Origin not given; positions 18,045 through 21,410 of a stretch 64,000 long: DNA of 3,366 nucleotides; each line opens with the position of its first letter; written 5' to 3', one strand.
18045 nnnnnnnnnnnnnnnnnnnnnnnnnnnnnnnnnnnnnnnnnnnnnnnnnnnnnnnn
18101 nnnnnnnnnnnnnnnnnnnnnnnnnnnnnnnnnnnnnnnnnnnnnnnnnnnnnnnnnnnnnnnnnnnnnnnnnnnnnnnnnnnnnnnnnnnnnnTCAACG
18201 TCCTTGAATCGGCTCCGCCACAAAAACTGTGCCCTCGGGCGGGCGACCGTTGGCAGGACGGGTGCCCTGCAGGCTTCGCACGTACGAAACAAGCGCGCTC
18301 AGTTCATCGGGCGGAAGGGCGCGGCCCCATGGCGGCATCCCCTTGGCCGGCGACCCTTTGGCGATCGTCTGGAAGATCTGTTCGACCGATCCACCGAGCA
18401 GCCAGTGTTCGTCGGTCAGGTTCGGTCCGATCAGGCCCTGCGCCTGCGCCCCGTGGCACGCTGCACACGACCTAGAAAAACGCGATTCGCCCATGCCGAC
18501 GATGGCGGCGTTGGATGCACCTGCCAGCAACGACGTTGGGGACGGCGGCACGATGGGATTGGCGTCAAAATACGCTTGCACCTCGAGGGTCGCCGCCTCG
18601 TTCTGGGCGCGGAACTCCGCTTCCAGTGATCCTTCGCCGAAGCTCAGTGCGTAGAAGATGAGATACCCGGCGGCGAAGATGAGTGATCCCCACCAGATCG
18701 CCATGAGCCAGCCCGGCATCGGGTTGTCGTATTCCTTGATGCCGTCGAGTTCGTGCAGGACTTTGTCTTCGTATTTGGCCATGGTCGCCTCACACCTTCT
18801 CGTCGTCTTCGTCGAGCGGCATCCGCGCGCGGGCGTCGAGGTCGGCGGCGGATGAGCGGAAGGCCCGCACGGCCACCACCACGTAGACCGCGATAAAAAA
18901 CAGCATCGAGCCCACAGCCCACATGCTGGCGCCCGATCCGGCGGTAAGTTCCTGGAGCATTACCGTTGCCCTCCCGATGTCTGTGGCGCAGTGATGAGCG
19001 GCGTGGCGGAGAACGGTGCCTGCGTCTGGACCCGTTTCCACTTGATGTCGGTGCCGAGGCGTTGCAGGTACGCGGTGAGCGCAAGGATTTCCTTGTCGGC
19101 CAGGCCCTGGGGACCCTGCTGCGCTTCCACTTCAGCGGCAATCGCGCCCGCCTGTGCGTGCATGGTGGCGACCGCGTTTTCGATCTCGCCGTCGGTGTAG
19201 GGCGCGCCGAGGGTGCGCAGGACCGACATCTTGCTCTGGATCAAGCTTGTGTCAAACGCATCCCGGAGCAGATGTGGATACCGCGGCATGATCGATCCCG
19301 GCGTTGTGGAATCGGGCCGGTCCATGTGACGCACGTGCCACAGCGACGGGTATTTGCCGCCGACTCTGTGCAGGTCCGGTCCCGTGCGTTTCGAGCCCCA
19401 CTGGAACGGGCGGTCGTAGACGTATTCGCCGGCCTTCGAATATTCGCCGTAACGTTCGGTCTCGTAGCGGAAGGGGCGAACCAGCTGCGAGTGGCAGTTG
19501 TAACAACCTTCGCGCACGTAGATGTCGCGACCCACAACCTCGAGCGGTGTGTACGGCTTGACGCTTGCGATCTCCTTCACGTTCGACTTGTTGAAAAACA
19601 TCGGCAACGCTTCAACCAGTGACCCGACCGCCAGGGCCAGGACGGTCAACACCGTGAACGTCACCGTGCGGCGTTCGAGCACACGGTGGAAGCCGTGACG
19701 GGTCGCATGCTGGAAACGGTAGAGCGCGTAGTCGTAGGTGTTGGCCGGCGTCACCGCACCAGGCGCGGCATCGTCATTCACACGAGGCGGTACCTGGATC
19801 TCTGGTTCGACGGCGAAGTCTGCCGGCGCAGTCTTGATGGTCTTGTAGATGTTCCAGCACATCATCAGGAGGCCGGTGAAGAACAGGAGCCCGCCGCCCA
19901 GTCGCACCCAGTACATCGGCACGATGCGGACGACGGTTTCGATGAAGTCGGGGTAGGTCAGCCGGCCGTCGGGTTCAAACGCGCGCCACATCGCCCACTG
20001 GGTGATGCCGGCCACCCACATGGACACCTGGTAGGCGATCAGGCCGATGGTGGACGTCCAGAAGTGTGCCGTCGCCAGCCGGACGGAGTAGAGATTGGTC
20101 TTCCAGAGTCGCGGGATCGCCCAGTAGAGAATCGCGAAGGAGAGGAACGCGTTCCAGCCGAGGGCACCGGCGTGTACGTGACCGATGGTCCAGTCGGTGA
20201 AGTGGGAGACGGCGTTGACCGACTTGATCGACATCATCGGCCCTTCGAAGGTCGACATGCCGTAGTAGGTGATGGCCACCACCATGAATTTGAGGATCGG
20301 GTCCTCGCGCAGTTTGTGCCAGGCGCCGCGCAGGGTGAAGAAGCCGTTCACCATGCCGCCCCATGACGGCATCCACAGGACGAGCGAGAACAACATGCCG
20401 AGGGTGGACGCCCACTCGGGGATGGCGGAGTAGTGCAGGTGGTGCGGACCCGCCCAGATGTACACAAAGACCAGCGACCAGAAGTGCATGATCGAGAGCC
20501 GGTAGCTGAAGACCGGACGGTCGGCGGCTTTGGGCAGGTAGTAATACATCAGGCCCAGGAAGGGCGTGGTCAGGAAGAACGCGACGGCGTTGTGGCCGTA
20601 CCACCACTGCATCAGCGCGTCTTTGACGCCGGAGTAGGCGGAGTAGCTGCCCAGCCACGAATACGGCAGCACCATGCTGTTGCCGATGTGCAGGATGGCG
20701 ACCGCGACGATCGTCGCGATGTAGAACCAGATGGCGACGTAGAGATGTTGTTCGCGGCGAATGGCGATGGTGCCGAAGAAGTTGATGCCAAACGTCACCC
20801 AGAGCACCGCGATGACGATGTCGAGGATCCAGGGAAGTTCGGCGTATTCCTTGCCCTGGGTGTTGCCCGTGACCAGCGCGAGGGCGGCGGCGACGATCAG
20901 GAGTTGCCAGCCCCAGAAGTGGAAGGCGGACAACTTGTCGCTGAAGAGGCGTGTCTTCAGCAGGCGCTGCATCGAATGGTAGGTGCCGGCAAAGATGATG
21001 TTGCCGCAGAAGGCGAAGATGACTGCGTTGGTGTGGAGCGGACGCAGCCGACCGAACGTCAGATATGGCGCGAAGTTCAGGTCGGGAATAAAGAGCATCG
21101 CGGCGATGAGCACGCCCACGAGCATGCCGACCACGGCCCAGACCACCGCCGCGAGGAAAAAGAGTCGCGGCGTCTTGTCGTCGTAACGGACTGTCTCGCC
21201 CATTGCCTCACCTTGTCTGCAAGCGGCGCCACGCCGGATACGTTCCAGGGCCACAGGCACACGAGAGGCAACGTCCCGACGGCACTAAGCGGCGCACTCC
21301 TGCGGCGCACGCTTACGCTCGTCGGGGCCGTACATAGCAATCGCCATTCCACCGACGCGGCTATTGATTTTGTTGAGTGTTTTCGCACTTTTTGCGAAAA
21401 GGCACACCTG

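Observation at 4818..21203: Single 16.4-kb co-directional array joining a cbb3 oxidase, its maturation genes and a complete Alternative Complex III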

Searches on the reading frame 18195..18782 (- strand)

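Call 4: search_protein_families(library=pfam, proteins=[window:18195-18782:-], max_evalue=0.01)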
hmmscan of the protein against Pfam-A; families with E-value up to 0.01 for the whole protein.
window:18195-18782:- (195 aa): 3 families
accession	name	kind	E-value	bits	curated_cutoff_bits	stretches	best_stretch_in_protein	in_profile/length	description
PF13442.11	Cytochrome_CBB3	-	6.8e-14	52.4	27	1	98-168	6-68/68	Cytochrome C oxidase, cbb3-type, subunit III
PF14715.11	FixP_N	-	1.6e-13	50.6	24.9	1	10-45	7-42/48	N-terminal domain of cytochrome oxidase-cbb3, FixP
PF00034.26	Cytochrom_C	-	5.8e-07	31.2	21.3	1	99-171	5-89/90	Cytochrome c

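Call 75: search_protein_families(library=ncbifam, proteins=[window:18195-18782:-], max_evalue=0.001)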
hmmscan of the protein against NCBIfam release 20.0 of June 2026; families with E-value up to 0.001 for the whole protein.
window:18195-18782:- (195 aa): 8 families
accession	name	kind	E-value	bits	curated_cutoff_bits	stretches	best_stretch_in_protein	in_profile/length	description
TIGR00782.1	ccoP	equivalog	5.6e-27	94.8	179.95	1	10-178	14-199/285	cytochrome-c oxidase, cbb3-type subunit III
NF011054.0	PRK14486.1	equivalog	2.3e-12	47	447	1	89-172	209-291/294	putative bifunctional cbb3-type cytochrome c oxidase subunit II/cytochrome c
TIGR03872.1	cytochrome_MoxG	equivalog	7.6e-11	42.3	147.8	1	91-174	40-124/133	cytochrome c(L), periplasmic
NF045773.1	cytochro_C550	exception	3.2e-07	30.3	125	1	97-168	51-116/118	cytochrome c550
NF052248.1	SorU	equivalog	3.9e-05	23.8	100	1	105-168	12-72/72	SorU family sulfite dehydrogenase c-type cytochrome subunit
NF045774.1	cytochro_C551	exception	7.6e-05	22.6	118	1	97-144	41-86/110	cytochrome c551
NF050122.1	bc1_QcrC_actin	exception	0.00022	20.6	200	0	90-120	36-67/253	cytochrome bc1 complex diheme cytochrome c subunit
TIGR04494.1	c550_PedF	equivalog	0.00031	20.7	122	1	91-170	47-129/133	cytochrome c-550 PedF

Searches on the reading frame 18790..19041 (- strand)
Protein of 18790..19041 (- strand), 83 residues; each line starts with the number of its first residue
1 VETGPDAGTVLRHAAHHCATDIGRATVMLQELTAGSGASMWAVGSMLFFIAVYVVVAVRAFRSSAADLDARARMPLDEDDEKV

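Call 4: search_protein_families(library=pfam, proteins=[window:18790-19041:-], max_evalue=0.01)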
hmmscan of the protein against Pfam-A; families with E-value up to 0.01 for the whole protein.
window:18790-19041:- (83 aa): 1 family
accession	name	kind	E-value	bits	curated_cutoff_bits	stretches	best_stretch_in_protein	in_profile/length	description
PF05545.16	FixQ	-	6.9e-05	23.2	29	1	45-79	14-49/49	Cbb3-type cytochrome oxidase component FixQ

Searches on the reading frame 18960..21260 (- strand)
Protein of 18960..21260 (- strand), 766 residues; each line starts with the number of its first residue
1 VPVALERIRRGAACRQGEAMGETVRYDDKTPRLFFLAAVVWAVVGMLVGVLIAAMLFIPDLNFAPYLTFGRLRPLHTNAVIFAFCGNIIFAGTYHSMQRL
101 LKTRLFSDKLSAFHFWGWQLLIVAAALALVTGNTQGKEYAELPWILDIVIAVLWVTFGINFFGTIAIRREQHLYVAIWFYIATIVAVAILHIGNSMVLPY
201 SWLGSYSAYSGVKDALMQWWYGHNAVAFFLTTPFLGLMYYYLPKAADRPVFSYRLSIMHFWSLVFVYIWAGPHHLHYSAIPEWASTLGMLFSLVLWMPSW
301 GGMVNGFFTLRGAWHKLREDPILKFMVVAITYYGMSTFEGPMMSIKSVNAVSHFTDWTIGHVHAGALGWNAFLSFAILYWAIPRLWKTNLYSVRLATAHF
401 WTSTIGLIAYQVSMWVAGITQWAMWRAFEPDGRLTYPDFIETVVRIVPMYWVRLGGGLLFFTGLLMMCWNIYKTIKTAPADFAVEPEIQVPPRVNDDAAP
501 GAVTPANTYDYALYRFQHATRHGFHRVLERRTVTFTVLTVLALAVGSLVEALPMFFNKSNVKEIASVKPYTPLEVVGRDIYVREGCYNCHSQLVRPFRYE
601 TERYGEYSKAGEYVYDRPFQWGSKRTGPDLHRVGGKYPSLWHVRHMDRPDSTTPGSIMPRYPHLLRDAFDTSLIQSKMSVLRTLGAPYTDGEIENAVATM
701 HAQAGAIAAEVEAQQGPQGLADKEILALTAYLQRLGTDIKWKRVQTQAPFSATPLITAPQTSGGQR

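Call 4: search_protein_families(library=pfam, proteins=[window:18960-21260:-], max_evalue=0.01)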
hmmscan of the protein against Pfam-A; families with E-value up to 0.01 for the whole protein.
window:18960-21260:- (766 aa): 2 families
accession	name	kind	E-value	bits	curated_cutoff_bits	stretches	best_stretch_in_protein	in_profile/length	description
PF00115.25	COX1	-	1.2e-114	384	34.8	1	32-459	4-436/436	Cytochrome C and Quinol oxidase polypeptide I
PF02433.20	FixO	-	5.5e-92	307.6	29.6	1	525-739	1-219/219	Cytochrome C oxidase, mono-heme subunit/FixO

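Call 80: search_solved_structures(query=window:18960-21203:-, max_evalue=1e-10)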
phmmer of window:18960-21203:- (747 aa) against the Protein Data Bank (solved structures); distinct sequences matched with E-value up to 1e-10: 10.
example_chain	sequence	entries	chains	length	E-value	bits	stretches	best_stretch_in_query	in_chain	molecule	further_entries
3mk7_A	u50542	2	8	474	2.8e-177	594.6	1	5-465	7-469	Cytochrome c oxidase, cbb3-type, subunit N | Cbb3-type cytochrome c oxidase subunit CcoN1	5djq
9g6b_A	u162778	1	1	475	5.5e-173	580.4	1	6-460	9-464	cytochrome-c oxidase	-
8smr_E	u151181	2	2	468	1.5e-172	578.9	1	7-460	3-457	cytochrome-c oxidase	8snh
6xkw_n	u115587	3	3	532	6.2e-168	563.7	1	7-461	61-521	Cytochrome c oxidase, Cbb3-type, subunit I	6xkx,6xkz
9g83_t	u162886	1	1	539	1.5e-166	559.1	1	6-461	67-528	cytochrome-c oxidase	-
9g83_u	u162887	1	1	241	1.7e-59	205.1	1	506-723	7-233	Cytochrome c oxidase, cbb3-type, subunit II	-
6xkw_o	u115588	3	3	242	3.1e-59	204.2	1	506-726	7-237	Cytochrome c oxidase, Cbb3-type, subunit II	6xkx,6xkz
3mk7_B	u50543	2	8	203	5.5e-57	196.8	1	506-683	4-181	Cytochrome c oxidase, cbb3-type, subunit O | Cbb3-type cytochrome c oxidase subunit II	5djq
9g6b_B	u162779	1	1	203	6.2e-57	196.6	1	506-681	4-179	Cbb3-type cytochrome c oxidase subunit II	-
8smr_F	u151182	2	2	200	8.7e-56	192.8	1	506-681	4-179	Cbb3-type Cytochrome C oxidase subunit II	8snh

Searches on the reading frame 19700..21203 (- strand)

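Call 94: search_solved_structures(query=window:19700-21203:-, max_evalue=1e-100, show_alignments=1)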
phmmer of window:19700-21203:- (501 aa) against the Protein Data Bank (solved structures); distinct sequences matched with E-value up to 1e-100: 5.
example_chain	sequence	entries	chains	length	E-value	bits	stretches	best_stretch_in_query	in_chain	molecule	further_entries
3mk7_A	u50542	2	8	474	7.4e-178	595.7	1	5-465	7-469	Cytochrome c oxidase, cbb3-type, subunit N | Cbb3-type cytochrome c oxidase subunit CcoN1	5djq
9g6b_A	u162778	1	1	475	1.5e-173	581.6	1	6-460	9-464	cytochrome-c oxidase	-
8smr_E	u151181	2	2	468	4.1e-173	580.1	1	7-460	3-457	cytochrome-c oxidase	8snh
6xkw_n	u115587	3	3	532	1.6e-168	564.9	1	7-461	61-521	Cytochrome c oxidase, Cbb3-type, subunit I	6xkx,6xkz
9g83_t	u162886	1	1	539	4.1e-167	560.3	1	6-461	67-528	cytochrome-c oxidase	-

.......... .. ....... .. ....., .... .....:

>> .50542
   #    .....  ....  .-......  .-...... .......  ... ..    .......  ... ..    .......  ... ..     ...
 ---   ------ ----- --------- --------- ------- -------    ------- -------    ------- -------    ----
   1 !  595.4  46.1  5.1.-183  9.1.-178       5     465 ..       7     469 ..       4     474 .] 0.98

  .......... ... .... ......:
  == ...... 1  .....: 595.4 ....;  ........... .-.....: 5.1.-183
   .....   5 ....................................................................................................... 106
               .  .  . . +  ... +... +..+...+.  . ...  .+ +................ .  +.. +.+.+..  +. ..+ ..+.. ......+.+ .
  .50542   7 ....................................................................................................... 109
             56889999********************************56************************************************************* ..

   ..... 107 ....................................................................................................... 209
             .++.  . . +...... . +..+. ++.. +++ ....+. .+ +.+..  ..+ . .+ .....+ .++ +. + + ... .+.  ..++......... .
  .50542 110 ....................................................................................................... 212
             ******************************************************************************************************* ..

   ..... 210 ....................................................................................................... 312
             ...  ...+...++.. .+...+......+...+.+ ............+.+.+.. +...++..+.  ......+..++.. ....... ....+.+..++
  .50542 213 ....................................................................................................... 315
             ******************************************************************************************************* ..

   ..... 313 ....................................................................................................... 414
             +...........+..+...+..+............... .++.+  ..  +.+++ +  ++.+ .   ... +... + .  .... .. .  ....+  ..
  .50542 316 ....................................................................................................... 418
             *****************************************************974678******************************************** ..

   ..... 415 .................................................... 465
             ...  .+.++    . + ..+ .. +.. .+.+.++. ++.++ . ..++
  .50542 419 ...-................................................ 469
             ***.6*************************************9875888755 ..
